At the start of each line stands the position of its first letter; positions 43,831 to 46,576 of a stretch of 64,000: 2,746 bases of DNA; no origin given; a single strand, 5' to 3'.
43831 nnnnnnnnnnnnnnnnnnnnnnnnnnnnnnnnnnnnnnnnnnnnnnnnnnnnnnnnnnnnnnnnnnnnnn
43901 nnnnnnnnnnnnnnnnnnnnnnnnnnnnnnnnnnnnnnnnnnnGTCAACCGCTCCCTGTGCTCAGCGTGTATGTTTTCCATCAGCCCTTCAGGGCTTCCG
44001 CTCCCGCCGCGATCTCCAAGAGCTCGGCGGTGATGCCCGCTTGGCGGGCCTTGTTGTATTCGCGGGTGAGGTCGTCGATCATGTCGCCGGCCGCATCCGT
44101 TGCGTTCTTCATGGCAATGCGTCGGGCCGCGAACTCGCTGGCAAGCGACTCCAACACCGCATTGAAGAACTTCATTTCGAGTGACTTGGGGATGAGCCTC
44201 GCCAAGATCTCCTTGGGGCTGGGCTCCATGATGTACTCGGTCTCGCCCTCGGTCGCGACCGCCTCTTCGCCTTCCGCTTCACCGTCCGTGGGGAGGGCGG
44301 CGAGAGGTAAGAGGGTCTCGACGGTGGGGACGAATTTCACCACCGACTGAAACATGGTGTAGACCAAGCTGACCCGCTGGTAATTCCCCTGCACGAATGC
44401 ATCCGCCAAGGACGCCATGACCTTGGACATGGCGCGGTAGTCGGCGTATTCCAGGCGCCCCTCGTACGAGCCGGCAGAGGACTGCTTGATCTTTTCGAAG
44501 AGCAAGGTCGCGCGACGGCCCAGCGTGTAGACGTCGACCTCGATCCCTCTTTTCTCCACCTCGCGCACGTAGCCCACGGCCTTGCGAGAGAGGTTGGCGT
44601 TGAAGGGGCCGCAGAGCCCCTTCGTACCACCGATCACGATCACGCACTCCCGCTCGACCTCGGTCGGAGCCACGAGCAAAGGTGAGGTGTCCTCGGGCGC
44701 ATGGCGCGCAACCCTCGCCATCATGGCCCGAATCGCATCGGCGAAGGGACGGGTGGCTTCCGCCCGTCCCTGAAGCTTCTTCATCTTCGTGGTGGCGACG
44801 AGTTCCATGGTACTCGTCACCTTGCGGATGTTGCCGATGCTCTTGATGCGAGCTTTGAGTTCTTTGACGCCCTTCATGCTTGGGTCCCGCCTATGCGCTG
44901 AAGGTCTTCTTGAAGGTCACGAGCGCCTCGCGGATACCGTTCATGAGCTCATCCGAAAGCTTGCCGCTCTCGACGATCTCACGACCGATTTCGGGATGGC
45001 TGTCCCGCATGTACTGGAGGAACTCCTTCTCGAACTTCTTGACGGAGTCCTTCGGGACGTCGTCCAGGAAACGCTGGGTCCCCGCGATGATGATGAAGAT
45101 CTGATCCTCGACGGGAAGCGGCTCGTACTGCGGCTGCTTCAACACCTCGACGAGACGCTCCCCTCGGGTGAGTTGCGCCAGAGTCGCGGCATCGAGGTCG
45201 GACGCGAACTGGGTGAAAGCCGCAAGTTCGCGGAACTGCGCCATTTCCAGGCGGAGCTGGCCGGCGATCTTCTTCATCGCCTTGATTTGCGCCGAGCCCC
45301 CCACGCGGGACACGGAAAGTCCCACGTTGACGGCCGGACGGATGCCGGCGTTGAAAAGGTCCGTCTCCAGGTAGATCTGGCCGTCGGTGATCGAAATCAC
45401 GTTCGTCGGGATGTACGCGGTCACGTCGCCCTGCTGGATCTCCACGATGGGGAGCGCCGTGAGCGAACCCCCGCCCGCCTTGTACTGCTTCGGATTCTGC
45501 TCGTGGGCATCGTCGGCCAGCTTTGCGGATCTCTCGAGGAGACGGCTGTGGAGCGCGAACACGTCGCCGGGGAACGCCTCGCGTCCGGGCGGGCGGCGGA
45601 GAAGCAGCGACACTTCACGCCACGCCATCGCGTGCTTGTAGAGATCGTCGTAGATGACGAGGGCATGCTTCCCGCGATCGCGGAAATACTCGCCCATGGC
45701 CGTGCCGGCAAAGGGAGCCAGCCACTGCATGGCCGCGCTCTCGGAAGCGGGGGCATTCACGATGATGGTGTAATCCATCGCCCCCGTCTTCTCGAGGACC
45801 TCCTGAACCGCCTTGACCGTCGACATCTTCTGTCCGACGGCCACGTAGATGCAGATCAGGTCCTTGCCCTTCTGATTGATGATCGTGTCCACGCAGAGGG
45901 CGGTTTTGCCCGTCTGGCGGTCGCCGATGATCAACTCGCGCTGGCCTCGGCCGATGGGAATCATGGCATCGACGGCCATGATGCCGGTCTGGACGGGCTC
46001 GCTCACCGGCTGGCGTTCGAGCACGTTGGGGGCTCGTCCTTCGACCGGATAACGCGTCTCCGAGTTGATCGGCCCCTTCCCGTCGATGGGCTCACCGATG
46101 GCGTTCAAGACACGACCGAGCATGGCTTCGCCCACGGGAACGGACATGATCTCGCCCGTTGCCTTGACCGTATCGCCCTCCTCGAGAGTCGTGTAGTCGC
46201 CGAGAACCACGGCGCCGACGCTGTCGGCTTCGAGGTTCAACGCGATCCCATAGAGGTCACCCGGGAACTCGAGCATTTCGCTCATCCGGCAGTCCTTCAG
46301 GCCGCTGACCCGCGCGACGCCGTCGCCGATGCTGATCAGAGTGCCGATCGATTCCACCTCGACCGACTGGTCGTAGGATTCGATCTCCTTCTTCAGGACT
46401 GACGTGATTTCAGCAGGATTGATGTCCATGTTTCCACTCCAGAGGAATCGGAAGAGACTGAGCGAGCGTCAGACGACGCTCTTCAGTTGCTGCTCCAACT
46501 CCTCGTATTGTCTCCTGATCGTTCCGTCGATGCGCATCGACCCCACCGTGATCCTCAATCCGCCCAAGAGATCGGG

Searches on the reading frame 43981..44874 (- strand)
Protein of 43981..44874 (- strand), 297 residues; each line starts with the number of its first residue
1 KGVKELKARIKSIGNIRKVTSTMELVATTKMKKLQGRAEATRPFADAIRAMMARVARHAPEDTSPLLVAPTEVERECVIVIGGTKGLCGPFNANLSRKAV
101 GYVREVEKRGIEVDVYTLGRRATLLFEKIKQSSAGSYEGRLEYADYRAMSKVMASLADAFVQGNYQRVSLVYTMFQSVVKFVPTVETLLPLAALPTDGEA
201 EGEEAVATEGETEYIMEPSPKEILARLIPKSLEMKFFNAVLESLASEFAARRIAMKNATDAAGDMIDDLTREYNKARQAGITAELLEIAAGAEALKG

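Call 90: search_protein_families(library=pfam, proteins=[window:43981-44874:-], max_evalue=0.00001)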
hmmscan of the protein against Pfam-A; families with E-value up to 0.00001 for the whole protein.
window:43981-44874:- (297 aa): 1 family
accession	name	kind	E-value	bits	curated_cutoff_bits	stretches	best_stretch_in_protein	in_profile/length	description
PF00231.24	ATP-synt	-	2e-86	290.7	39.9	1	3-295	2-285/285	ATP synthase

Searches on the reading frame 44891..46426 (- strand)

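Call 90: search_protein_families(library=pfam, proteins=[window:44891-46426:-], max_evalue=0.00001)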
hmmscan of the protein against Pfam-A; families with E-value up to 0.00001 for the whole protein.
window:44891-46426:- (511 aa): 3 families
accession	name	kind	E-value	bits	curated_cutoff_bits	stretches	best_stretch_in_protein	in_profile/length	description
PF00006.31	ATP-synt_ab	-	4.1e-80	268.8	29.5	1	148-373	1-213/213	ATP synthase alpha/beta family, nucleotide-binding domain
PF00306.32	ATP-synt_ab_C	-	2.2e-48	164.2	27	1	380-504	1-125/126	ATP synthase alpha/beta chain, C terminal domain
PF02874.29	ATP-synt_ab_N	-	6e-13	49.5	20.9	1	24-91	2-69/69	ATP synthase alpha/beta family, beta-barrel domain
